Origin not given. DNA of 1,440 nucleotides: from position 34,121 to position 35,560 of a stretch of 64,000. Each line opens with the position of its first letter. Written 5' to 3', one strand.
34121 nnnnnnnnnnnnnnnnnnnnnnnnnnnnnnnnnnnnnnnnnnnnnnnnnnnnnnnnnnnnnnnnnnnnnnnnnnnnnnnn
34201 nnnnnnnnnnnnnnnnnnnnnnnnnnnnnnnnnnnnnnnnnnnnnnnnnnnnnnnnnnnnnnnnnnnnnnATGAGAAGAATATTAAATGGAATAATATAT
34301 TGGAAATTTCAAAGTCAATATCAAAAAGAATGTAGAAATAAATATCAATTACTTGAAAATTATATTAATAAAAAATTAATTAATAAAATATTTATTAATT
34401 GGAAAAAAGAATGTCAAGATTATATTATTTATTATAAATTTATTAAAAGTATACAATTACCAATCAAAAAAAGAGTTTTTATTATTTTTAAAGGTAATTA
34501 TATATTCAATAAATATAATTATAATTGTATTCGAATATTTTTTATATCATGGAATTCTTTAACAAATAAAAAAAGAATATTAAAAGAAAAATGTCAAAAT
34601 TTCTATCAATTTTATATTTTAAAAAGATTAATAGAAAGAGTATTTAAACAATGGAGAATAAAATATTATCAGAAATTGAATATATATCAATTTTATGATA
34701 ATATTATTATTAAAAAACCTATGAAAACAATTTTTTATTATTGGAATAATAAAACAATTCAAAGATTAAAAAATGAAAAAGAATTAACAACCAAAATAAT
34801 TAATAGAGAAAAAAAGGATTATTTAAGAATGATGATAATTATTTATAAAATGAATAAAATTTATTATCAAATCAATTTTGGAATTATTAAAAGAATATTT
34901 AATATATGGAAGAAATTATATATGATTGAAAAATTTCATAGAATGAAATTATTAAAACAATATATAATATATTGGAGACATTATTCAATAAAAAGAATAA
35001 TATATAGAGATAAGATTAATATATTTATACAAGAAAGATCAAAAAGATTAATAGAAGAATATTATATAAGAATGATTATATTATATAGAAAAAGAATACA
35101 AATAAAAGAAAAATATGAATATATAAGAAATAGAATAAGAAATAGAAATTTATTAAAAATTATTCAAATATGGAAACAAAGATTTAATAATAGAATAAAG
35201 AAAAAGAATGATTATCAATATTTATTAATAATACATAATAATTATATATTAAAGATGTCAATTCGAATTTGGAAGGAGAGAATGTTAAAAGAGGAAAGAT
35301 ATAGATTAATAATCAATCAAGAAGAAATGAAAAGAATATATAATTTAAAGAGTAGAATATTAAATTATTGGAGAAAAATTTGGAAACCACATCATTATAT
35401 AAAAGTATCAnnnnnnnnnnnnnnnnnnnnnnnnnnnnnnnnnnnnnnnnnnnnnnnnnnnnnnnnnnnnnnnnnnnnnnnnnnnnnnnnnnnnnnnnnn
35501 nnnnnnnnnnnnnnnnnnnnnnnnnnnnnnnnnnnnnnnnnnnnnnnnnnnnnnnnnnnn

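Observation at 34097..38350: Sfi1-like centrin-binding repeat giant with RGG and Ser/Pro tails, extreme AT bias and an assembly gap at its 5' end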

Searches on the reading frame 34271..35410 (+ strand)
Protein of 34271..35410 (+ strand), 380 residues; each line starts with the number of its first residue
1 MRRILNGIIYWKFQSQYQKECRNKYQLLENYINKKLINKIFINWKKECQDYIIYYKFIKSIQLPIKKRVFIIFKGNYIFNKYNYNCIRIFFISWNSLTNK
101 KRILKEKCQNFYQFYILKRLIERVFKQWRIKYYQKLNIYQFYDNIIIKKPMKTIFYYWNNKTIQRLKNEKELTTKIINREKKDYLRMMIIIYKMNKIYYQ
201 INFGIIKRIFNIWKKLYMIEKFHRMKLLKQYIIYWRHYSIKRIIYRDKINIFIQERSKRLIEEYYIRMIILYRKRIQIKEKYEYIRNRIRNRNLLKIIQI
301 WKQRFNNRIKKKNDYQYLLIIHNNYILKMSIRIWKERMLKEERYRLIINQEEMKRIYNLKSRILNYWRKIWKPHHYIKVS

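Call 53: predict_structure(protein=window:34271-35410:+)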
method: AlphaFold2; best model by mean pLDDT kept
length: 380 residues; sequences in the alignment: 1
mean_pLDDT: 52.0   pTM: 0.21
mean pLDDT of the five models: 52.0, 38.8, 37.8, 34.9, 33.5
residues with pLDDT >= 90: 0; 70-90: 63; 50-70: 137; < 50: 180
segments of 3 or more residues with pLDDT < 50: 1-3, 25-32, 34-114, 132-167, 169-172, 235-257, 309-312, 372-380
pLDDT, mean of each block of 10 residues (from residue 1): 53 52 48 42 35 36 25 26 31 34 40 53 55 43 36 37 43 58 68 66 67 68 61 51 36 43 64 71 66 72 61 55 72 64 58 72 74 42
secondary structure, 60 per line:
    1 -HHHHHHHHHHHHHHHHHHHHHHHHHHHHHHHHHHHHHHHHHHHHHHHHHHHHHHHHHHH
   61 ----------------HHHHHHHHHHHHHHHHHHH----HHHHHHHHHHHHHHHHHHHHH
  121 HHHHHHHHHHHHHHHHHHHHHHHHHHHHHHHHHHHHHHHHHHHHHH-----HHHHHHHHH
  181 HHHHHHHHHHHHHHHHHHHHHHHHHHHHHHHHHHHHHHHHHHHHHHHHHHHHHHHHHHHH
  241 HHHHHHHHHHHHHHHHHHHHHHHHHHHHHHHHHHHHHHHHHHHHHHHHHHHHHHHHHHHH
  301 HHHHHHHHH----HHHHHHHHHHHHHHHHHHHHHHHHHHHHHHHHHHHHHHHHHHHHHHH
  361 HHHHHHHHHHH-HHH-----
elements in order: H2-60 H77-95 H100-166 H172-309 H314-371
